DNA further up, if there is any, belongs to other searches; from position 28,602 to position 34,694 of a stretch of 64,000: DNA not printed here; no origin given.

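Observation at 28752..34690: Giant modular exoprotein (parallel beta-helix, PD40-like propeller repeats, six beta-sandwich modules) with its own strong promoter and ~100-nt leader, directly upstream of rplM-rpsI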

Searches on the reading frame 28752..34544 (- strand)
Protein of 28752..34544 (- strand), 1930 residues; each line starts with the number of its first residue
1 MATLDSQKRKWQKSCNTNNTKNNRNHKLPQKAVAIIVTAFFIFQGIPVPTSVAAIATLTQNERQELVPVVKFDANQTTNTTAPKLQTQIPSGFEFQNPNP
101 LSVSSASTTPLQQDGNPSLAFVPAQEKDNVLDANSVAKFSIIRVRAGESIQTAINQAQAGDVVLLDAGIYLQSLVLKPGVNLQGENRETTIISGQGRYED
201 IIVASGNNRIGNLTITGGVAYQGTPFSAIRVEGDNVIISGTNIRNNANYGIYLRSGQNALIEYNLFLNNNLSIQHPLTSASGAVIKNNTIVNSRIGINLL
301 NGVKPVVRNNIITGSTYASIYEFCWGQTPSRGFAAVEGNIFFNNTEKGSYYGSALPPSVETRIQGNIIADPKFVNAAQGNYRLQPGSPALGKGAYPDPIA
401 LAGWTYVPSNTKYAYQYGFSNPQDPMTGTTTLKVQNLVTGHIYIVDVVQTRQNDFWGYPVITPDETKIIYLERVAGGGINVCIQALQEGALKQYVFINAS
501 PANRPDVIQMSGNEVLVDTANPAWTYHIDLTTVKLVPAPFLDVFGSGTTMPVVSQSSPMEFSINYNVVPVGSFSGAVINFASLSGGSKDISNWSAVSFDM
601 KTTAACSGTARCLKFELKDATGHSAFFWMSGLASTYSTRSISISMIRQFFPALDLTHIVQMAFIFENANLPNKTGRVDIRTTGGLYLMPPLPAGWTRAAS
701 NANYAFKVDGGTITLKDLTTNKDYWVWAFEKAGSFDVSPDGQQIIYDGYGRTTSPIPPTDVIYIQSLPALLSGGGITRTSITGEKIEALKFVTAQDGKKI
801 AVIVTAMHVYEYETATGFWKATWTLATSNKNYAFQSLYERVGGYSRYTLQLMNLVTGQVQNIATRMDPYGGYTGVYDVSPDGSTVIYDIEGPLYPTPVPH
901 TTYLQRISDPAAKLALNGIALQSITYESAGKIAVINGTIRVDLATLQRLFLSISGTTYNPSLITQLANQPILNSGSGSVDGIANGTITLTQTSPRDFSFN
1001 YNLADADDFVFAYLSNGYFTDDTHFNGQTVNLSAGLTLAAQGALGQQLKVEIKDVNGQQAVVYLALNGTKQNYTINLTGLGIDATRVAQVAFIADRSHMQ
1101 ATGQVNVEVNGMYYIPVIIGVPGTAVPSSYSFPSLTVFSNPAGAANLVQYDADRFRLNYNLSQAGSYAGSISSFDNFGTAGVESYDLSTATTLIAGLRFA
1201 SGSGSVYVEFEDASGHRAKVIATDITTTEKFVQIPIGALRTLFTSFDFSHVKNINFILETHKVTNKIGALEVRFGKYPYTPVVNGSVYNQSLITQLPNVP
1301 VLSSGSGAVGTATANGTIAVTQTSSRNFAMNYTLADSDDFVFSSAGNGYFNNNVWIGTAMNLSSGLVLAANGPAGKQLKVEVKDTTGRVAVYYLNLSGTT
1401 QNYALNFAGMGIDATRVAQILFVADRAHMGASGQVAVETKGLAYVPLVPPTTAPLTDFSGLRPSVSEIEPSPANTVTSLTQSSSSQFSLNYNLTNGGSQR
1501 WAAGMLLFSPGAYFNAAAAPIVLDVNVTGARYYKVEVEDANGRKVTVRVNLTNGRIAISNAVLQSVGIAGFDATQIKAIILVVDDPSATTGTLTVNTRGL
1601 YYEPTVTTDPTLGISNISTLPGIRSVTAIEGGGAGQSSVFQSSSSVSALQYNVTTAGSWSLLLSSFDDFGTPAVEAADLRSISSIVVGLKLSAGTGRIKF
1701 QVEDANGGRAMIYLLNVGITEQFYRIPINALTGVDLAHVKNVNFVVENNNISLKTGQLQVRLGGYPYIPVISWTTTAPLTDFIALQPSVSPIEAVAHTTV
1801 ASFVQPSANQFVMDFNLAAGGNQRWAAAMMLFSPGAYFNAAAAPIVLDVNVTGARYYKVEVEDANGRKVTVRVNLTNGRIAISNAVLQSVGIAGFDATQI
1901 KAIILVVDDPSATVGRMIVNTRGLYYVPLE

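Call 5: search_protein_families(library=pfam, proteins=[window:28752-34544:-], max_evalue=1)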
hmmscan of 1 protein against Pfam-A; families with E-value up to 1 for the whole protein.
window:28752-34544:- (1930 aa): 8 families
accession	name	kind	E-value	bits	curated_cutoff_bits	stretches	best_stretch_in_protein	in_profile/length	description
PF13229.12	Beta_helix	-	2.8e-12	47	25.9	1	227-372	1-138/158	Right handed beta helix region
PF05048.19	NosD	-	7.5e-08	32.5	23.6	1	176-370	15-199/212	Periplasmic copper-binding protein (NosD)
PF06863.17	DUF1254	-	0.0052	17.4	22.2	0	1513-1545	31-63/133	Protein of unknown function (DUF1254)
PF17161.10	DUF5123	-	0.029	15.9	35.1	1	284-388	2-103/113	Domain of unknown function (DUF5123)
PF14467.12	DUF4426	-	0.058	13.8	25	0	1026-1076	48-97/121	Domain of unknown function (DUF4426)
PF17998.7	AgI_II_C2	-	0.06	14.2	27.1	0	1523-1564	52-82/148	Cell surface antigen I/II C2 terminal domain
PF03413.25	PepSY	-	0.13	13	24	0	1850-1880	27-56/60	Peptidase propeptide and YPEB domain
PF13650.11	Asp_protease_2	-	0.17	13.1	24.3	0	1544-1582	39-77/90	Aspartyl protease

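Call 6: search_protein_families(library=ncbifam, proteins=[window:28752-34544:-], max_evalue=1)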
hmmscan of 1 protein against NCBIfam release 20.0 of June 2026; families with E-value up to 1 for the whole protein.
window:28752-34544:- (1930 aa): 4 families
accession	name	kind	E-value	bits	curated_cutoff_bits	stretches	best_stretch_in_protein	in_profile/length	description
TIGR04247.1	NosD_copper_fam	subfamily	3.9e-16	58.6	300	1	150-321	1-176/377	nitrous oxide reductase family maturation protein NosD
TIGR03804.1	para_beta_helix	repeat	0.00081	19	19.45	1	277-317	4-44/44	parallel beta-helix repeat protein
TIGR04411.1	T2SS_GspN_Lepto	equivalog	0.023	14.2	50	0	1469-1568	128-215/280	type II secretion system protein GspN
NF047353.1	tube_lmo2291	equivalog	0.055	13.6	27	0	1537-1576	81-120/135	phage tail tube protein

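Call 7: search_solved_structures(query=window:28752-34544:-, max_evalue=1)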
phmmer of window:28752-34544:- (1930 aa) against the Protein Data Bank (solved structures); distinct sequences matched with E-value up to 1: 2.
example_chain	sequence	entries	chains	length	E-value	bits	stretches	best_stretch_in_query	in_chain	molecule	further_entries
6yww_A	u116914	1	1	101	0.63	10.3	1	673-752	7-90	Truncated methyl CpG binding protein 2 transcript 1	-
1vg5_A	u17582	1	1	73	0.94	9.8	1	1876-1913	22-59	rhomboid family protein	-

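Call 13: find_homologous_proteins(query=window:28752-34544:-, max_evalue=0.001)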
Query window:28752-34544:- (1930 aa): 15 proteins with E <= 0.001 among 8000 candidates.
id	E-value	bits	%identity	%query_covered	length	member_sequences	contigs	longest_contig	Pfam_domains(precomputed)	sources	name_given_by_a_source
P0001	0.0e+0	4290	100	100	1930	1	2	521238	PF13229.13,PF22842.4,PF05048.20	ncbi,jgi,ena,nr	ncbi:MAG TPA: right-handed parallel beta-helix repeat-containing protein [Candidatus Omnitrophota ba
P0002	0.0e+0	2230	74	57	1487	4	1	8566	PF13229.13,PF22842.4,PF05048.20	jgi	-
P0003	0.0e+0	1135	55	24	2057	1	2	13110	PF13229.13,PF22842.4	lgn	-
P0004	0.0e+0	1128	65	13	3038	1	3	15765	PF13229.13,PF07581.18,PF17161.11,PF05048.20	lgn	-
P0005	1.2e-277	943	67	13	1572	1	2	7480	PF13229.13,PF22842.4,PF05048.20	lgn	-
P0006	8.1e-102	360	44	25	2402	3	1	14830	PF13229.13,PF24893.1,PF22842.4,PF26114.1,PF00082.28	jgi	-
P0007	1.8e-92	329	46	20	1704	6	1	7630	PF13229.13,PF22842.4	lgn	-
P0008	3.9e-92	328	49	19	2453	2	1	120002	PF27332.1,PF13229.13,PF07581.18,PF19077.7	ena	-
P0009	1.5e-81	293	46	19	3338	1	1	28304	PF27332.1,PF13229.13,PF07581.18,PF09136.17,PF19077.7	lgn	-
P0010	7.3e-68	247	53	13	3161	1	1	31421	PF05593.20,PF03412.22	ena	-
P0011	5.3e-64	234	51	13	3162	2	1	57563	PF13229.13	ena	-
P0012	2.1e-57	213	47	14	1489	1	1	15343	PF13229.13,PF05593.20,PF22842.4,PF05048.20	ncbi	-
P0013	4.2e-53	198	44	14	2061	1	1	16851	PF13229.13,PF01436.28,PF08450.19,PF05048.20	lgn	-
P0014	1.7e-6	44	32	9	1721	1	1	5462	PF12840.14,PF13412.13,PF13229.13,PF13715.13,PF13620.13,PF24266.2,PF05048.20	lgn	-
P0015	2.1e-6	44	26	8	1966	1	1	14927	PF07495.20,PF13229.13,PF22352.3,PF00801.27,PF22842.4,PF05048.20,PF18911.7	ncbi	-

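Call 43: find_encoding_contigs(protein=P0001, flank=1000, max_places=3)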
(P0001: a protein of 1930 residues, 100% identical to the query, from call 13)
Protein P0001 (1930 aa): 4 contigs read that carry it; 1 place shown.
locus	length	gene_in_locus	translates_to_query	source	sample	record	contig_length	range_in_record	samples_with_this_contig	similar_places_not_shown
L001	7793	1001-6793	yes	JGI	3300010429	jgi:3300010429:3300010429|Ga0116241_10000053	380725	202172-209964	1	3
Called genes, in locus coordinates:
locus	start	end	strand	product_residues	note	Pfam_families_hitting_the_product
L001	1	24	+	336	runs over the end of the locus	PF01118:Semialdhyde_dh, PF02774:Semialdhyde_dhC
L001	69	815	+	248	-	PF01416:PseudoU_synth_1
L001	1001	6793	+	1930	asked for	PF05048:NosD (weak), PF22842:Pel9A-like_beta_helix (weak), PF13229:Beta_helix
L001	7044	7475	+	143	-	PF00572:Ribosomal_L13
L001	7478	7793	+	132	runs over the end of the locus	PF00380:Ribosomal_S9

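Call 57: find_encoding_contigs(protein=P0002, flank=5000, max_places=2)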
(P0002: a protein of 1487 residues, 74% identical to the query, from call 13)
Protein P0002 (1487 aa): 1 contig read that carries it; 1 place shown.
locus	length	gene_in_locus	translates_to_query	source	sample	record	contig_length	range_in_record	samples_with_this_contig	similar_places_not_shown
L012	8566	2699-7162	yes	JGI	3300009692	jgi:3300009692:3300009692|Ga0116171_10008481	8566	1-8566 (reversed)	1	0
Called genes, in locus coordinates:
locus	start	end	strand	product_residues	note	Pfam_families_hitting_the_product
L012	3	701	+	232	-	?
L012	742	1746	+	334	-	PF01118:Semialdhyde_dh, PF02774:Semialdhyde_dhC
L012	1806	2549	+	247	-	PF01416:PseudoU_synth_1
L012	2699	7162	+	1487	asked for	PF22842:Pel9A-like_beta_helix (weak), PF05048:NosD, PF13229:Beta_helix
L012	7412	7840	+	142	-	PF00572:Ribosomal_L13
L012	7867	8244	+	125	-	PF00380:Ribosomal_S9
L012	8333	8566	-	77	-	?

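Call 58: find_encoding_contigs(protein=P0003, flank=5000, max_places=2)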
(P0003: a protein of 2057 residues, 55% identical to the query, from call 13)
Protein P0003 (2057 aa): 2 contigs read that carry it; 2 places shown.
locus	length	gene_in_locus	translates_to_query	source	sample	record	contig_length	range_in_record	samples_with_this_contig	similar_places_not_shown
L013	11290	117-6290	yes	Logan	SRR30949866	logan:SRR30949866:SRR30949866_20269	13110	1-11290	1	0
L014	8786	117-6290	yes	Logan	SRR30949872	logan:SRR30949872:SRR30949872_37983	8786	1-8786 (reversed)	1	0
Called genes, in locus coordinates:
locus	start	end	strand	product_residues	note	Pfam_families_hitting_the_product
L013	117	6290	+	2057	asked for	PF22842:Pel9A-like_beta_helix (weak), PF13229:Beta_helix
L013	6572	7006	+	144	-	PF00572:Ribosomal_L13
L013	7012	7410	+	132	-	PF00380:Ribosomal_S9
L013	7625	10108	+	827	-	PF05170:AsmA (faint), PF13116:YhdP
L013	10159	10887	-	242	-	PF22935:RM44_endonuclase (weak), PF14622:Ribonucleas_3_3, PF00636:Ribonuclease_3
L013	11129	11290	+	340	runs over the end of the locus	PF01118:Semialdhyde_dh, PF02774:Semialdhyde_dhC, PF22698:Semialdhyde_dhC_1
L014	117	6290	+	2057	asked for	PF22842:Pel9A-like_beta_helix (weak), PF13229:Beta_helix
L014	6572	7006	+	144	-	PF00572:Ribosomal_L13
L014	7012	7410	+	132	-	PF00380:Ribosomal_S9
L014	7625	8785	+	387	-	?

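Call 59: find_encoding_contigs(protein=P0008, flank=8000, max_places=2)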
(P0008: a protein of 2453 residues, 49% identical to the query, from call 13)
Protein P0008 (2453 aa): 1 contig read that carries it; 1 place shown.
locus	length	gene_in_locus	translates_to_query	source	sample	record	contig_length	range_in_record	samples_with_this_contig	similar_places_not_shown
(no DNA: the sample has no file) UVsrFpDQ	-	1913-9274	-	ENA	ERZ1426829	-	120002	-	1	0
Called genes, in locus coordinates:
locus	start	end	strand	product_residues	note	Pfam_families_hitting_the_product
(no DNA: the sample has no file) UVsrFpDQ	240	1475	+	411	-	-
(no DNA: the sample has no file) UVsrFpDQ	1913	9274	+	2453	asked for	PF13229:Beta_helix, PF19077:Big_13 (faint), PF27332:TP_0781 (faint), PF07581:Glug (faint)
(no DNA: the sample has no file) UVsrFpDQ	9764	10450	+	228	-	-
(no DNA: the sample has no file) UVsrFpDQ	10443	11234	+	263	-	PF12281:NTP_transf_8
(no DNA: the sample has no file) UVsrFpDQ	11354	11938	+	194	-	PF00293:NUDIX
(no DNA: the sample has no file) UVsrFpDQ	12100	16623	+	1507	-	PF00310:GATase_2, PF04898:Glu_syn_central, PF01645:Glu_synthase, PF01493:GXGXG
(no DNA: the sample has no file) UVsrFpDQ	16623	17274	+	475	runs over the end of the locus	PF14691:Fer4_20, PF00890:FAD_binding_2 (weak), PF01266:DAO (weak), PF01494:FAD_binding_3 (weak), PF03486:HI0933_like (weak), PF07992:Pyr_redox_2, PF12831:FAD_oxidored, PF13450:NAD_binding_8, +3 more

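Call 79: find_encoding_contigs(protein=P0006, flank=4000, max_places=1)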
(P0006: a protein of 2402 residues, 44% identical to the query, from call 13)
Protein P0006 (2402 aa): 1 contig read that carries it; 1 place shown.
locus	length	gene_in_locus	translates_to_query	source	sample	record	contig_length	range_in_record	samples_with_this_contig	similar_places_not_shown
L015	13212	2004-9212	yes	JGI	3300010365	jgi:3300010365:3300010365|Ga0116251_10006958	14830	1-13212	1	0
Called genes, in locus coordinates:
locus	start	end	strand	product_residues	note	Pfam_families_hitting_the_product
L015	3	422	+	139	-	?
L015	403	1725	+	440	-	PF00817:IMS, PF11799:IMS_C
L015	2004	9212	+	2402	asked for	PF13229:Beta_helix (weak), PF22842:Pel9A-like_beta_helix (weak), PF24893:DUF7743 (faint), PF26114:Ig_2_Mok13 (faint), PF00082:Peptidase_S8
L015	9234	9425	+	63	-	-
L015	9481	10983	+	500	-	PF11074:DUF2779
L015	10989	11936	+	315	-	PF08279:HTH_11 (weak), PF13280:WYL, PF25583:WCX (weak)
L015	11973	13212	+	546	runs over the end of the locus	PF03235:GmrSD_N, PF07510:GmrSD_C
